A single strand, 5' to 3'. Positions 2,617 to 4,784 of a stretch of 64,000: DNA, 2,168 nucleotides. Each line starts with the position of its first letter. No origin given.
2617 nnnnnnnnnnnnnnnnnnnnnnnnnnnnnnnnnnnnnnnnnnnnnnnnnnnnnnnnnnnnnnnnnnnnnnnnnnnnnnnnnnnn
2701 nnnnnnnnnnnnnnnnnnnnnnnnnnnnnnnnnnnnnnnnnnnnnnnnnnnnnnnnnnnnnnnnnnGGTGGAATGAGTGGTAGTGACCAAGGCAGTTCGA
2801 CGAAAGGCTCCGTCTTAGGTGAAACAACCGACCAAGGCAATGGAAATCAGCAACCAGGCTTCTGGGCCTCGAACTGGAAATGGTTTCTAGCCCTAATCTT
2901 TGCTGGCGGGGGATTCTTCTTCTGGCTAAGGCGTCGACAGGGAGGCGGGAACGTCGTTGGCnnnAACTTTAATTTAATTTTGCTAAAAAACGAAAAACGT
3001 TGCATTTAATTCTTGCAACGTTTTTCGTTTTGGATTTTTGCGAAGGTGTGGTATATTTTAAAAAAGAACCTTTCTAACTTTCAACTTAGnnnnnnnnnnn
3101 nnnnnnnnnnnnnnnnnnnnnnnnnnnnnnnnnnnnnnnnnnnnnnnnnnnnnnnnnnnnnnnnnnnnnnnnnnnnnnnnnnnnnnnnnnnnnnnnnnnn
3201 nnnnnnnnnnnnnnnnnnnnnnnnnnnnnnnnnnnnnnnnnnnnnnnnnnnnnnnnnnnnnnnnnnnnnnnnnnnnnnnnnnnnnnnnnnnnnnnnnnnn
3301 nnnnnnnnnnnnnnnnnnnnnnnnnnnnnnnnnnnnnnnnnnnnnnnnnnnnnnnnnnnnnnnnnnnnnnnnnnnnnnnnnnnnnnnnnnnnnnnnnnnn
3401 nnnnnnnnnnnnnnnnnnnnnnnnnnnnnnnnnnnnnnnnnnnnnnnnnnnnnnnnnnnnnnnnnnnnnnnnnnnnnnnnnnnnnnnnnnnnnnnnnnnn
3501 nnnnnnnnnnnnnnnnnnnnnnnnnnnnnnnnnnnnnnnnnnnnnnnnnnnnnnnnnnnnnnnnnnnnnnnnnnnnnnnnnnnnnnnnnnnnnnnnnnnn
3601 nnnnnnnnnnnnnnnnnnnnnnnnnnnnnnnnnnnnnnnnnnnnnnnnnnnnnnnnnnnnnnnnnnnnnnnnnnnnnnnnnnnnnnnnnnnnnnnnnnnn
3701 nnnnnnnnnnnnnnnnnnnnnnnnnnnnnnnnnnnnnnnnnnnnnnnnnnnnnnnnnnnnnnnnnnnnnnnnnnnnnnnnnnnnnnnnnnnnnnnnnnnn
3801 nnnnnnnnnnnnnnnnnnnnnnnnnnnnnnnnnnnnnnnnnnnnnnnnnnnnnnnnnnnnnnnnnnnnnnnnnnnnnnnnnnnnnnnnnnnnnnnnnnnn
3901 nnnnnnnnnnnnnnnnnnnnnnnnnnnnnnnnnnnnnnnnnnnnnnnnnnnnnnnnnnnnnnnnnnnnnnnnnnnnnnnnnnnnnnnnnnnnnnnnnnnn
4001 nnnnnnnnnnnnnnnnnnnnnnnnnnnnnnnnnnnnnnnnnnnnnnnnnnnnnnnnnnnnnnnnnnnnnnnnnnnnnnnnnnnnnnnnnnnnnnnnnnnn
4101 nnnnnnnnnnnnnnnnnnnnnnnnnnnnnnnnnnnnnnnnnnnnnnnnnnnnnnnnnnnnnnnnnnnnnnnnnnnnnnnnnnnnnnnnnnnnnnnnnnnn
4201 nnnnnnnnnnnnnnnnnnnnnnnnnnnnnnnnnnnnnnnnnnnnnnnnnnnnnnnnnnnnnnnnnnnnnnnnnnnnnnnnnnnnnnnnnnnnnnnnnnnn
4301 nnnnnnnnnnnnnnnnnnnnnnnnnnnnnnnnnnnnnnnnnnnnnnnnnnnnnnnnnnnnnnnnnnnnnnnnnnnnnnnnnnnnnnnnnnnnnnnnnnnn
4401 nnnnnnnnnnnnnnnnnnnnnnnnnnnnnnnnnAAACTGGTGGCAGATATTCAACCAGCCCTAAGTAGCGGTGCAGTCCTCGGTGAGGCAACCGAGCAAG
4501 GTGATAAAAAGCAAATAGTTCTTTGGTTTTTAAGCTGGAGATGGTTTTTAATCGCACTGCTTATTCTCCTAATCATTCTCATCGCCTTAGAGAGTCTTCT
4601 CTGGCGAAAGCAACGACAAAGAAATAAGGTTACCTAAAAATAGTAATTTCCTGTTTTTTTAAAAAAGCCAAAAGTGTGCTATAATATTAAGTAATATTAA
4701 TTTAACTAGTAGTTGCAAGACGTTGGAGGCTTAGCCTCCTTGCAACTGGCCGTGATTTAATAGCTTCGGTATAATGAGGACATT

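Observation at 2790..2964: Shared C-terminal motif, TM helix and basic tail on two paralogous surface proteins: a possible sorting signal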

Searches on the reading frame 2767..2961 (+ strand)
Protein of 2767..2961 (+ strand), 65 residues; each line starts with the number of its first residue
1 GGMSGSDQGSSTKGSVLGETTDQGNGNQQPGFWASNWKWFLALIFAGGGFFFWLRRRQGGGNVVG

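Call 8: search_protein_families(library=ncbifam, proteins=[window:2767-2961:+], max_evalue=10)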
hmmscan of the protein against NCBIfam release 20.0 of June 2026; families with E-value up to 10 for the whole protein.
seq(65 aa): 3 families
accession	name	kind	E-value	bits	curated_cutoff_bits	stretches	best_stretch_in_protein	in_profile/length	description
TIGR02595.1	PEP_CTERM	domain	0.1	13.5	16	1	41-58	7-24/24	PEP-CTERM sorting domain-containing protein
NF058670.1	sorting_LPXTATN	domain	0.23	11.8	32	1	42-57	17-32/32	LPxTATN C-terminal sorting signal domain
NF041528.1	strep_LAETG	domain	4.5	7.2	30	1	42-57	20-35/35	LAETG motif-containing sortase-dependent surface protein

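Call 13: find_homologous_proteins(query=A1, max_evalue=10)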
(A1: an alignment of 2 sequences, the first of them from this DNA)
Query A1 (2 sequences): 5 candidates shared short words with the query, none scored E <= 10.

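Call 24: search_protein_representatives(alignment_id=A2)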
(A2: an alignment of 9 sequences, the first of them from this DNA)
Query: 9 sequences, 59 profile positions. Proteins with E-value up to 0.001 (for the whole library): 12; up to 1e-10: 8; up to 1e-30: 0. The best 12 are listed.
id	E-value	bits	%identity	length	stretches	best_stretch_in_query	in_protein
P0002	2.8e-24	100.9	-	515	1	2-59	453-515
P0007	3.1e-21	91.2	-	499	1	2-57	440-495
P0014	5.3e-18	80.8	-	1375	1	2-56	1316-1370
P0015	7.8e-18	80.3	-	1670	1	2-56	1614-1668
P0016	3.0e-16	75.2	-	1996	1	5-56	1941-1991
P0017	4.9e-16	74.5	-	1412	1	2-57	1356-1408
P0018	9.0e-16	73.7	-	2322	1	5-55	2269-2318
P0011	7.0e-15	70.8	-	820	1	1-55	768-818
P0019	6.0e-08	48.6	-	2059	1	2-55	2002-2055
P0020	1.3e-05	41.2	-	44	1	10-56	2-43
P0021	1.5e-04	37.7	-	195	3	24-50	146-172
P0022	7.0e-04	35.6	-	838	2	5-55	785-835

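Call 31: find_encoding_contigs(protein=P0022, flank=10000, max_places=4)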
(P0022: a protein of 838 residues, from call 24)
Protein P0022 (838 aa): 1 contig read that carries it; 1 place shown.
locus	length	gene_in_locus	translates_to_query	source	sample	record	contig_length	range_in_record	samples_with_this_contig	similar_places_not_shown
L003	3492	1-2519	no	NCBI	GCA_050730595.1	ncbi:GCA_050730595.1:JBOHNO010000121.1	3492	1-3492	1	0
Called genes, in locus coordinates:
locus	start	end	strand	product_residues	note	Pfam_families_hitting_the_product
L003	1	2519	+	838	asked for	PF17963:Big_9 (weak), PF19077:Big_13 (weak), PF13750:Big_3_3 (faint), PF13287:Fn3_assoc, PF13290:CHB_HEX_C_1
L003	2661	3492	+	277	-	PF00188:CAP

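Call 47: find_encoding_contigs(protein=P0019, flank=10000, max_places=3)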
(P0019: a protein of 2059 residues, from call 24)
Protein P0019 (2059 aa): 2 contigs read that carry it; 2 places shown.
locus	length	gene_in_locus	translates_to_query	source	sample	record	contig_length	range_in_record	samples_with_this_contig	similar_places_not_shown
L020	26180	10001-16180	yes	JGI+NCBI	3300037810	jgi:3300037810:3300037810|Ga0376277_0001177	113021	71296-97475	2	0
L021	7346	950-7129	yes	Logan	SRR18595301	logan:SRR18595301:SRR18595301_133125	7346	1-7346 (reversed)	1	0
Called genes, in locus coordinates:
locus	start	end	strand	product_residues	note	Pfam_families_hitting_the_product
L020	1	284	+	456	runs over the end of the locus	PF00403:HMA, PF13386:DsbD_2, PF13473:Cupredoxin_1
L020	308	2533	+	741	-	PF00403:HMA, PF00122:E1-E2_ATPase, PF00702:Hydrolase, PF08282:Hydrolase_3 (weak)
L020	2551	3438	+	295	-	PF01790:LGT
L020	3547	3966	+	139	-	-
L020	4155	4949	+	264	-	-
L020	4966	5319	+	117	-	-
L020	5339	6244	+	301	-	-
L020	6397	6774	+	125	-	-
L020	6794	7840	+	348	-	-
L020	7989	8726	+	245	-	-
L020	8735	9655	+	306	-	PF00188:CAP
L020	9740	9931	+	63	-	-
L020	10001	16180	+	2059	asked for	PF19077:Big_13 (weak), PF02368:Big_2, PF17936:Big_6, PF16403:Bact_surface_Ig-like, PF18676:MBG_2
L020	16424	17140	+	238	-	-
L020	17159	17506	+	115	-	PF00581:Rhodanese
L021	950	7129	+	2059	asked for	PF19077:Big_13 (weak), PF02368:Big_2, PF17936:Big_6, PF16403:Bact_surface_Ig-like, PF18676:MBG_2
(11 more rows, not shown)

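Call 51: find_related_loci(query=A5, collection=metagenome_contigs, flank=10000)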
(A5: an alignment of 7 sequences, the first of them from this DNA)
Query A5 (61 aa) in metagenome_contigs; peptide patterns used: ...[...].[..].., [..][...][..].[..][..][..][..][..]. (x = any residue, [..] = any of these).
509 stretches matched a pattern; 2 encode a relative of the query (tblastn E <= 1e-3); 2 distinct loci.
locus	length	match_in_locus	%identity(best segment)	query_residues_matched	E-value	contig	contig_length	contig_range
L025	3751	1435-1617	84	1-61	1e-33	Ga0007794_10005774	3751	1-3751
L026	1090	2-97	84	30-61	1e-15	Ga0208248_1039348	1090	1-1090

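Call 72: find_encoding_contigs(protein=P0016, flank=10000, max_places=2)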
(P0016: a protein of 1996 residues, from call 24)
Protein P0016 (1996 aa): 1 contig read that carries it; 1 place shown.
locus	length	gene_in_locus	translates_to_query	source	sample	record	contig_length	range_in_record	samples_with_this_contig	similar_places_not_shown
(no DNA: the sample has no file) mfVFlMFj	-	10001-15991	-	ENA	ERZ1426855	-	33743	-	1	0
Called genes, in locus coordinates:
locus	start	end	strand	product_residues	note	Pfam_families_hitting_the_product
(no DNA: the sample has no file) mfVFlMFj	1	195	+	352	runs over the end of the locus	PF02661:Fic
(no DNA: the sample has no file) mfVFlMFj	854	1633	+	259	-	PF06414:Zeta_toxin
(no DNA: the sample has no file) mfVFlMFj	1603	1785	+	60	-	-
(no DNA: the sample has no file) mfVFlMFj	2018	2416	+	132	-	PF07883:Cupin_2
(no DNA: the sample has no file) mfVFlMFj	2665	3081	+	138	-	-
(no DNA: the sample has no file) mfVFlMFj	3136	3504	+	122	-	-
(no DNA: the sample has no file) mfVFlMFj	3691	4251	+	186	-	PF06821:Ser_hydrolase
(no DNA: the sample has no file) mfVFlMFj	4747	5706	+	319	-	-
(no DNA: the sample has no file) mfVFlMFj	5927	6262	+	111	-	-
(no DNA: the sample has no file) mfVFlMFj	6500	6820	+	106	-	-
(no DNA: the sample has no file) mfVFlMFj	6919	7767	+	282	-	PF01734:Patatin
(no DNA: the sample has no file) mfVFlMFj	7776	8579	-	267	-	PF13529:Peptidase_C39_2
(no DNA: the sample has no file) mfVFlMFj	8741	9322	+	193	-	-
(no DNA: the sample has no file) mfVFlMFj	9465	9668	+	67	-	PF04070:DUF378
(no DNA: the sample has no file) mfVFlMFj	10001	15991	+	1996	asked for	PF03382:DUF285, PF16403:Bact_surface_Ig-like, PF25833:Fn3_SaeA_3rd (weak)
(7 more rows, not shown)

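Call 73: find_encoding_contigs(protein=P0017, flank=10000, max_places=2)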
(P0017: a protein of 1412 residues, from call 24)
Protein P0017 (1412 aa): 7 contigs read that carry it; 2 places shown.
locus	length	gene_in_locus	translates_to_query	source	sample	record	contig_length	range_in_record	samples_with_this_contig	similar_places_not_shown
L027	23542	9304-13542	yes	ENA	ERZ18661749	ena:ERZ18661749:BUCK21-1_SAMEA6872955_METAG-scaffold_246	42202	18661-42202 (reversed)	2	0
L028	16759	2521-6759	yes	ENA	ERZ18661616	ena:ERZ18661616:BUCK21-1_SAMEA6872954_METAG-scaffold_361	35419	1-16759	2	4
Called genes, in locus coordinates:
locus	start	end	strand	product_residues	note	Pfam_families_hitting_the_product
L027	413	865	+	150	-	PF22811:Zn_ribbon_NrdR, PF03477:ATP-cone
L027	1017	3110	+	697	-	PF03477:ATP-cone, PF13597:NRDD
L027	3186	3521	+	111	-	PF13597:NRDD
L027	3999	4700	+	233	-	PF13353:Fer4_12, PF04055:Radical_SAM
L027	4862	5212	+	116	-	-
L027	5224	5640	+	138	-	-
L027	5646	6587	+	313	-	PF02424:ApbE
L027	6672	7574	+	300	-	PF18884:TSP3_bac, PF01794:Ferric_reduct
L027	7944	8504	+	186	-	PF20803:PaaX_M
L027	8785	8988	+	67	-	PF04070:DUF378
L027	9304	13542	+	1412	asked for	PF18657:YDG, PF25833:Fn3_SaeA_3rd (weak)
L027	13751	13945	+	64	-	-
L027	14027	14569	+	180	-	-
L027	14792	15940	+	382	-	PF00149:Metallophos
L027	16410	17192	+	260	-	PF02900:LigB, PF01875:Memo (weak)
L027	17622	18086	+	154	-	PF00075:RNase_H, PF13456:RVT_3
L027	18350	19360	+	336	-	PF26002:Beta-barrel_AprE (faint), PF25917:BSH_RND (faint), PF25973:BSH_CzcB, PF25954:Beta-barrel_RND_2, PF25990:Beta-barrel_YknX (weak), PF25989:YknX_C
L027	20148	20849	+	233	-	PF02463:SMC_N (weak), PF00005:ABC_tran, PF13304:AAA_21 (faint)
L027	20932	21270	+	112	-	PF13366:PDDEXK_3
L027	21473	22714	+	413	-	PF12704:MacB_PCD, PF02687:FtsX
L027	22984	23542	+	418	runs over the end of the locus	PF12704:MacB_PCD, PF02687:FtsX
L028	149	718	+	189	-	-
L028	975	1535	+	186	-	PF20803:PaaX_M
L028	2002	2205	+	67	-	PF04070:DUF378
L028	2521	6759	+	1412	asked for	PF18657:YDG, PF25833:Fn3_SaeA_3rd (weak)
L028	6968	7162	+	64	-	-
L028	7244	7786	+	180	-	-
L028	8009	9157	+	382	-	PF00149:Metallophos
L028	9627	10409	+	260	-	PF02900:LigB, PF01875:Memo (weak)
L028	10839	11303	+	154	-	PF00075:RNase_H, PF13456:RVT_3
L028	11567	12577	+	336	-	PF26002:Beta-barrel_AprE (faint), PF25917:BSH_RND (faint), PF25973:BSH_CzcB, PF25954:Beta-barrel_RND_2, PF25990:Beta-barrel_YknX (weak), PF25989:YknX_C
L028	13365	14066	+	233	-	PF02463:SMC_N (weak), PF00005:ABC_tran, PF13304:AAA_21 (faint)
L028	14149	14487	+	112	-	PF13366:PDDEXK_3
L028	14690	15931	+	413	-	PF12704:MacB_PCD, PF02687:FtsX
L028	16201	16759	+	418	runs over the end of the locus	PF12704:MacB_PCD, PF02687:FtsX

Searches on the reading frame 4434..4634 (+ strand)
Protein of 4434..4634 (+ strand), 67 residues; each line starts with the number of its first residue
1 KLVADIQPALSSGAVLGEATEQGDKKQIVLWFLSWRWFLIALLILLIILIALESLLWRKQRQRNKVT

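Call 8: search_protein_families(library=ncbifam, proteins=[window:4434-4634:+], max_evalue=10)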
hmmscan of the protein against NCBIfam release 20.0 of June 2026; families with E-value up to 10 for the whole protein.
seq(67 aa): 1 family
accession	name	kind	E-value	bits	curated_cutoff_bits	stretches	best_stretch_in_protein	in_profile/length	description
TIGR00739.1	yajC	equivalog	0.053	13.6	44.2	1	38-65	2-29/84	preprotein translocase subunit YajC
